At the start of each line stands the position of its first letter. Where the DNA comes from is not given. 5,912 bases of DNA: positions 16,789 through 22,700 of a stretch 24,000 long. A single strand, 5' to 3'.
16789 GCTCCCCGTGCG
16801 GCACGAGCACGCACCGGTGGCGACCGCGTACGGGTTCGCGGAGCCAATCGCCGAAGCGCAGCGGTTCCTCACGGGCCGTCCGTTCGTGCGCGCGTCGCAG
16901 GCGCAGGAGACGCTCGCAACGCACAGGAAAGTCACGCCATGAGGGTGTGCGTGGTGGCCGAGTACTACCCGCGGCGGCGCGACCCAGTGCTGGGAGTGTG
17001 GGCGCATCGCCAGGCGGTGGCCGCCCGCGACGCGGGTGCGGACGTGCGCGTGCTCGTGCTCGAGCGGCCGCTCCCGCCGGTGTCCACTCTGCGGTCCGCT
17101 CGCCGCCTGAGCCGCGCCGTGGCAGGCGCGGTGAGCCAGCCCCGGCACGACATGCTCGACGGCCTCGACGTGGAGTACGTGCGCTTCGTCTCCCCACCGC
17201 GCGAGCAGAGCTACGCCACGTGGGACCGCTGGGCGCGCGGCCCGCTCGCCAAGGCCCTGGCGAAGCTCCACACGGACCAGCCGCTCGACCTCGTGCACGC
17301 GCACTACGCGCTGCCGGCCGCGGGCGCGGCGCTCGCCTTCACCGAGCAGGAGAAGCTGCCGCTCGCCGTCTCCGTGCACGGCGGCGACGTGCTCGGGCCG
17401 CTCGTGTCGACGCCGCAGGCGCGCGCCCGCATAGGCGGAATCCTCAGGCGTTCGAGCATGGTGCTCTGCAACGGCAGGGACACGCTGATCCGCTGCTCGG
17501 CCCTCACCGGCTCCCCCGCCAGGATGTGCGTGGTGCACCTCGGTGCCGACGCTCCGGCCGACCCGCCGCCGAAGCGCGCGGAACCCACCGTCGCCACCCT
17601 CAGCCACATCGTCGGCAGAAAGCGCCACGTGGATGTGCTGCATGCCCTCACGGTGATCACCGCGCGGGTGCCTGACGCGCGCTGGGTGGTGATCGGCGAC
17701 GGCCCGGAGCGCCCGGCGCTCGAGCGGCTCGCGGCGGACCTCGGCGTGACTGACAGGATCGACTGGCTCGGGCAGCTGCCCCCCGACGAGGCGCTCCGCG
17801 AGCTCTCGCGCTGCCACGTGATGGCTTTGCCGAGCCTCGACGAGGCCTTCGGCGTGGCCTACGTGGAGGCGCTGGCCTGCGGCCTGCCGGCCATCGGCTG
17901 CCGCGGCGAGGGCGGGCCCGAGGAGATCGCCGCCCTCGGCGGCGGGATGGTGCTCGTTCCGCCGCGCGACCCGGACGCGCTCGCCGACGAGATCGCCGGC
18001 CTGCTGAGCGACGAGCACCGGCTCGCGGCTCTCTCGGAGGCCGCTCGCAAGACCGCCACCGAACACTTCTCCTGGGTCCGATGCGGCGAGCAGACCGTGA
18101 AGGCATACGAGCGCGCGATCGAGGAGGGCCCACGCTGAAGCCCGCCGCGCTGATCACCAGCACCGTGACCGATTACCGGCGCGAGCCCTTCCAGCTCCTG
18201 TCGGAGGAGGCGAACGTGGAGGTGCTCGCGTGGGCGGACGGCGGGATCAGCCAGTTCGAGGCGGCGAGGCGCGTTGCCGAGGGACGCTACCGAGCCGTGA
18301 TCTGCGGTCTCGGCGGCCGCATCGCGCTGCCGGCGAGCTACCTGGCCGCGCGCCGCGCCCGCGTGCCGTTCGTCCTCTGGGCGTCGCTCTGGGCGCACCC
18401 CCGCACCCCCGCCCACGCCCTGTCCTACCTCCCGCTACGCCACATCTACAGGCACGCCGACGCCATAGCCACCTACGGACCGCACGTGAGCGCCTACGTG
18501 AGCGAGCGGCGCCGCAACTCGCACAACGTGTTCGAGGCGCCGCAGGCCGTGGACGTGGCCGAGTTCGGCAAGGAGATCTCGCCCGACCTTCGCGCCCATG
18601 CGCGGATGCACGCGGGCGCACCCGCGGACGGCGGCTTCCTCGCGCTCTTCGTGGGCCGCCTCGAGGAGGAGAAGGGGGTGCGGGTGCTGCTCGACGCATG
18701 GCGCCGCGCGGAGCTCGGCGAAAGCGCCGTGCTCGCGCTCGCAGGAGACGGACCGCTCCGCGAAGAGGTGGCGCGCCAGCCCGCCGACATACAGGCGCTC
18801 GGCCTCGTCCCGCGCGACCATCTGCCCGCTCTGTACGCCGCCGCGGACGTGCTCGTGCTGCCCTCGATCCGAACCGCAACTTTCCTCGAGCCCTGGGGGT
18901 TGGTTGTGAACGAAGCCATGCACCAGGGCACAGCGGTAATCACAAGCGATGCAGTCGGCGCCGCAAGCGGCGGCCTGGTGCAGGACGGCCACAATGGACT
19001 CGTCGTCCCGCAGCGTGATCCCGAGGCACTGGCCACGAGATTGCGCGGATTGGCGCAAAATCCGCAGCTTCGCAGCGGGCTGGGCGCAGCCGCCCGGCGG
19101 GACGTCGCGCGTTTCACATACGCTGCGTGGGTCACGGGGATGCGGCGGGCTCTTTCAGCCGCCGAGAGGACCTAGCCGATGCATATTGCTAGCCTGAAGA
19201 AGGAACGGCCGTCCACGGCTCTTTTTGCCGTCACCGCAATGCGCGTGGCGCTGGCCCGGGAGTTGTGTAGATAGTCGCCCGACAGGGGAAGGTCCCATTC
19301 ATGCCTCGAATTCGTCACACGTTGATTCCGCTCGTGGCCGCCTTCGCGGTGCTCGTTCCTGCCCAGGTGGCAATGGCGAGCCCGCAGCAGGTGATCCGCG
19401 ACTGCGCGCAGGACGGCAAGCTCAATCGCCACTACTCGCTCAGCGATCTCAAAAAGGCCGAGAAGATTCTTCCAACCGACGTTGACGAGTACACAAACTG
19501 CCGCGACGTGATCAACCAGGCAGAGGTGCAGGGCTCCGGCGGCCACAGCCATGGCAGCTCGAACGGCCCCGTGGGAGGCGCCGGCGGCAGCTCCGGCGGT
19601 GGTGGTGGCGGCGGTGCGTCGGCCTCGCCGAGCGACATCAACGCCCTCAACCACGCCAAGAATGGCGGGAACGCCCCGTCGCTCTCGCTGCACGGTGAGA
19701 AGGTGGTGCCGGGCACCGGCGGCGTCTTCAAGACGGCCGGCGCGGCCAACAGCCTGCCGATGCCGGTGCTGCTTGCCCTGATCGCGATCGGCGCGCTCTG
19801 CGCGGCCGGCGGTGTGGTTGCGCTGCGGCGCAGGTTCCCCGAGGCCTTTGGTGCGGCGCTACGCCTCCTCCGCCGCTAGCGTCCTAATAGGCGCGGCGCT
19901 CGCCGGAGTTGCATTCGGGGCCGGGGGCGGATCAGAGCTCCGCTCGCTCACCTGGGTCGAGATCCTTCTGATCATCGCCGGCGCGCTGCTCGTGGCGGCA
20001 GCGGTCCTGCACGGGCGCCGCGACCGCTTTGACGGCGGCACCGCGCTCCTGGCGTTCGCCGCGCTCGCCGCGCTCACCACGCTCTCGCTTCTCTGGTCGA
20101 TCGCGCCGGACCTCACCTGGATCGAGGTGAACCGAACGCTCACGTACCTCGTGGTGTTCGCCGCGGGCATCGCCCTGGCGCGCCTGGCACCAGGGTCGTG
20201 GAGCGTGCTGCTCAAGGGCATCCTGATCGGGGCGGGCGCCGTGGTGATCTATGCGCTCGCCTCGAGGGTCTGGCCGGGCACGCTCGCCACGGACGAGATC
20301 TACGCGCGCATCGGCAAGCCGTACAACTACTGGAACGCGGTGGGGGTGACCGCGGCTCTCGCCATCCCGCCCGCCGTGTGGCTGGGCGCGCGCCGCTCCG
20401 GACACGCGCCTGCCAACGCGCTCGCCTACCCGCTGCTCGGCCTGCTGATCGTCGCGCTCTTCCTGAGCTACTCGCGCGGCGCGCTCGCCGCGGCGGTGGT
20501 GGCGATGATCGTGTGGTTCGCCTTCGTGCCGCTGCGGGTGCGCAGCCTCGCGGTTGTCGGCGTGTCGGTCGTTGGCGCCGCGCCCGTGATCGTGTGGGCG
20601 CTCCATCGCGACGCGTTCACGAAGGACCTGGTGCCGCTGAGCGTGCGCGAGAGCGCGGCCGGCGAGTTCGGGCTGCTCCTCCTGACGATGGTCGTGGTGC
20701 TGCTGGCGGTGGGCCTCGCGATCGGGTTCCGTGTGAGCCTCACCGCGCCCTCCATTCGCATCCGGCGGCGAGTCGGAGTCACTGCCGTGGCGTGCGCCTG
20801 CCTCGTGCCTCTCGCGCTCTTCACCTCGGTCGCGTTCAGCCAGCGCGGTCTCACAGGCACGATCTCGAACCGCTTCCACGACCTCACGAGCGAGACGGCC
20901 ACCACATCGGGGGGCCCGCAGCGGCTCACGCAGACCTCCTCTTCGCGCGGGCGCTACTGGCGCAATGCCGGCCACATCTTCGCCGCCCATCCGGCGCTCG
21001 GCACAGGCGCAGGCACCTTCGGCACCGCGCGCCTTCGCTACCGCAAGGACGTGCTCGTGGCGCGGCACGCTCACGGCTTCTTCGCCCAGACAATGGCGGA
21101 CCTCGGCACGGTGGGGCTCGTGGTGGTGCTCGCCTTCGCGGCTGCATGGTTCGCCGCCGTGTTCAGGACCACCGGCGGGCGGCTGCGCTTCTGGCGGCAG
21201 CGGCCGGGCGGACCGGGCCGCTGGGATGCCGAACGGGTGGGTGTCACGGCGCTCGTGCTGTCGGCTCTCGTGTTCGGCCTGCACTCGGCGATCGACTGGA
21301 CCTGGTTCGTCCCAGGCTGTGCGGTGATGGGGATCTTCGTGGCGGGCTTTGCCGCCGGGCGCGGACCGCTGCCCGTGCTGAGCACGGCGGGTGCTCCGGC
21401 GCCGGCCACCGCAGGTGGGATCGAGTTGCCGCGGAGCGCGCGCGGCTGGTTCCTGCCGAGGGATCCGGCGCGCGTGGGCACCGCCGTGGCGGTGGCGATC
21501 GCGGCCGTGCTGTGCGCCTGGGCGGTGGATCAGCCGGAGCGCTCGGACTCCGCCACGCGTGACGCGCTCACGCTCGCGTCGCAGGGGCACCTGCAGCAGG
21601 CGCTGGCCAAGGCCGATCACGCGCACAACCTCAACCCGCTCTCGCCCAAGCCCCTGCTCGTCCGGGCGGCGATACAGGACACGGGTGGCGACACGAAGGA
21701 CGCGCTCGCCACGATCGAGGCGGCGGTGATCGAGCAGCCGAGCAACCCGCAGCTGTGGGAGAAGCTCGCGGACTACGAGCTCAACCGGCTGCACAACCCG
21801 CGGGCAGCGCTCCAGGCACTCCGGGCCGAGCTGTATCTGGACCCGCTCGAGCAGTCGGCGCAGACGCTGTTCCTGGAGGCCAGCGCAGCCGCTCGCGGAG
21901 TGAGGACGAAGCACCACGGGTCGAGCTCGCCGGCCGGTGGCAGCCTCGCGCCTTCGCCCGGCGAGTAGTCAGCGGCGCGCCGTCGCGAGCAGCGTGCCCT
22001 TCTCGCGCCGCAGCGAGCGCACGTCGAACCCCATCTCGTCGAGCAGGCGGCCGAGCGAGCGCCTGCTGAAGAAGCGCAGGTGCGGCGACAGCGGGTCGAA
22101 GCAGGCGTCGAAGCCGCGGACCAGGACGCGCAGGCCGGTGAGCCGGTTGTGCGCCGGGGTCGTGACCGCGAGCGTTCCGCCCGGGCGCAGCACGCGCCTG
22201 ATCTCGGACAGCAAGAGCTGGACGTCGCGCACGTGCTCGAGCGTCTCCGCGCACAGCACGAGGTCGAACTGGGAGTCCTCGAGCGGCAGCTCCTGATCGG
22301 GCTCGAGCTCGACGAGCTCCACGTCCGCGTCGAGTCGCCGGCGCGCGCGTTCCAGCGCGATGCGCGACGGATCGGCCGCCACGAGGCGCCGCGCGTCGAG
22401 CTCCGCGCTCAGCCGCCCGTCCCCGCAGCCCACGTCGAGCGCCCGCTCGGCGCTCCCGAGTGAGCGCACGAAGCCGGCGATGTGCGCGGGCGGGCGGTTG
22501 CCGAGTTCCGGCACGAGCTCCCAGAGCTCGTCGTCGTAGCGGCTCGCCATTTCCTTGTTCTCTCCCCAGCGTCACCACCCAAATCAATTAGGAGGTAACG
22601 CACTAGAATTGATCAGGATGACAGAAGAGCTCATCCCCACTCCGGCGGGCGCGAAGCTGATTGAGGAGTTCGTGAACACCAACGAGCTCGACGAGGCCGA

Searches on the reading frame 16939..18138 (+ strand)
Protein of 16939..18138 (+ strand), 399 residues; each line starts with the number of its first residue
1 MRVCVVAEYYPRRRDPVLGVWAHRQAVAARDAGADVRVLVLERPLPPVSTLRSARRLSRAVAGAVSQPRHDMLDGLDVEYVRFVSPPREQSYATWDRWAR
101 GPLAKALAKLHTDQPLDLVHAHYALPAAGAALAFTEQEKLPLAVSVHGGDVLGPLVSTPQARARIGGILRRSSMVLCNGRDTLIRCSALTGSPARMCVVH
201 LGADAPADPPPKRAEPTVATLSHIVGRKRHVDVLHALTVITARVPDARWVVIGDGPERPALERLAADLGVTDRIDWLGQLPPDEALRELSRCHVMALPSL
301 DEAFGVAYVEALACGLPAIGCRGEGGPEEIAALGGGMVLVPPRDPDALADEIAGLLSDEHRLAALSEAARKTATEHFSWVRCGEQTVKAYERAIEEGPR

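Call 67: search_protein_families(library=pfam, proteins=[window:16939-18138:+], max_evalue=0.0001)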
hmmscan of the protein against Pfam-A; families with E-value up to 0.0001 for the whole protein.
window:16939-18138:+ (399 aa): 6 families
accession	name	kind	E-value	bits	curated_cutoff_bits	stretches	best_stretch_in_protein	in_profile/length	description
PF00534.26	Glycos_transf_1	-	5.9e-32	111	26.4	1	213-371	13-171/172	Glycosyl transferases group 1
PF13692.12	Glyco_trans_1_4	-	1e-25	91.1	27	1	216-358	2-142/142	Glycosyl transferases group 1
PF13579.12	Glyco_trans_4_4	-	2.8e-10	41.2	29.7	1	22-202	7-158/158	Glycosyl transferase 4-like domain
PF13439.12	Glyco_transf_4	-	6.6e-09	36.5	28.5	1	22-204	8-167/170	Glycosyltransferase Family 4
PF20706.3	GT4-conflict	-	1e-05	25.2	26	1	283-382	273-381/385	Family 4 Glycosyltransferase in conflict systems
PF13524.12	Glyco_trans_1_2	-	3.7e-05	24.1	25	1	242-381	10-137/144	Glycosyl transferase-like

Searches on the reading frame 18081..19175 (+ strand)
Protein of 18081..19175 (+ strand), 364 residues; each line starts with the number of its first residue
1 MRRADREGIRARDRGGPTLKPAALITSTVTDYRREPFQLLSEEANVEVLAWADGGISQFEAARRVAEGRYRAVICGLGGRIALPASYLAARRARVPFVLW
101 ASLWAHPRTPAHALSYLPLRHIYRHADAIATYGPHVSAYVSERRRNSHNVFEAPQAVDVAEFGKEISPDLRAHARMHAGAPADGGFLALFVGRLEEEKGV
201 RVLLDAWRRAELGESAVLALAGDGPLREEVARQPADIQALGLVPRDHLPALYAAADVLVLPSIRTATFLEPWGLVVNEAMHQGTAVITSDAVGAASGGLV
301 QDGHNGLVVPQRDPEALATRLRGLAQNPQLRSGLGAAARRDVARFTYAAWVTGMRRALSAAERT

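Call 67: search_protein_families(library=pfam, proteins=[window:18081-19175:+], max_evalue=0.0001)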
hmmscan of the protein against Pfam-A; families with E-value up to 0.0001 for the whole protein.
window:18081-19175:+ (364 aa): 3 families
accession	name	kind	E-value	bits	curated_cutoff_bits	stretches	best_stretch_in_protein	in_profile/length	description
PF00534.26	Glycos_transf_1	-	7.9e-29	100.8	26.4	1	183-340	13-171/172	Glycosyl transferases group 1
PF13692.12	Glyco_trans_1_4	-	1e-27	97.6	27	1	188-327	4-142/142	Glycosyl transferases group 1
PF13524.12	Glyco_trans_1_2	-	0.0001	22.7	25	0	203-352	5-140/144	Glycosyl transferase-like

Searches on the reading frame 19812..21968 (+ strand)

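Call 67: search_protein_families(library=pfam, proteins=[window:19812-21968:+], max_evalue=0.0001)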
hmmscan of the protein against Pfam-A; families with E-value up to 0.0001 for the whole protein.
window:19812-21968:+ (718 aa): 1 family
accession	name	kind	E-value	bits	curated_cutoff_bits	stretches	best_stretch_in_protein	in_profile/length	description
PF04932.20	Wzy_C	-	1.4e-13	51.3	31.7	1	296-439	18-148/149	O-Antigen ligase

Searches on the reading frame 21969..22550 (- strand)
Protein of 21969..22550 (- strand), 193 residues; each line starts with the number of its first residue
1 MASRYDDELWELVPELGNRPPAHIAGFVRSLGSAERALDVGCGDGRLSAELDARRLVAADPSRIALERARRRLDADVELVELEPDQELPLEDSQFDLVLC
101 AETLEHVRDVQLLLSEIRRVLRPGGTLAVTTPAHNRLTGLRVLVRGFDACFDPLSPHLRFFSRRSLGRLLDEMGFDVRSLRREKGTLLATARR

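Call 67: search_protein_families(library=pfam, proteins=[window:21969-22550:-], max_evalue=0.0001)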
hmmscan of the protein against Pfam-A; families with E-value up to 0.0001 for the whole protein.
window:21969-22550:- (193 aa): 11 families
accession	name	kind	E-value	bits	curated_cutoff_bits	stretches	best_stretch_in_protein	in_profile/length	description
PF13489.12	Methyltransf_23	-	1.1e-22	81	27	1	24-179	24-163/164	Methyltransferase domain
PF08241.18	Methyltransf_11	-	1.3e-22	80.7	21.2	1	38-128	1-94/95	Methyltransferase domain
PF13649.12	Methyltransf_25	-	2.2e-19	70.3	27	1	38-125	2-97/97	Methyltransferase domain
PF08242.18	Methyltransf_12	-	1.3e-18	68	30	1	38-127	1-98/98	Methyltransferase domain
PF13847.12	Methyltransf_31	-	2.1e-16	60.3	27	1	33-133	3-113/145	Methyltransferase domain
PF05148.21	Methyltransf_8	-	1.8e-08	34.9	27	1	20-147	59-173/219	Hypothetical methyltransferase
PF01209.24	Ubie_methyltran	-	8.2e-08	32.3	20.1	1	35-140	49-162/233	ubiE/COQ5 methyltransferase family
PF07021.18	MetW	-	1.1e-06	28.9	21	1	33-122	13-103/193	Methionine biosynthesis protein MetW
PF05401.17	NodS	-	3.4e-06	27.5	24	1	28-129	38-144/201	Nodulation protein S (NodS)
PF05175.20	MTS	-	1.5e-05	25.1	23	1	34-134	32-143/170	Methyltransferase small domain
PF03141.22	Methyltransf_29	-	6.5e-05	22.1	23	0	32-133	116-221/506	Putative S-adenosyl-L-methionine-dependent methyltransferase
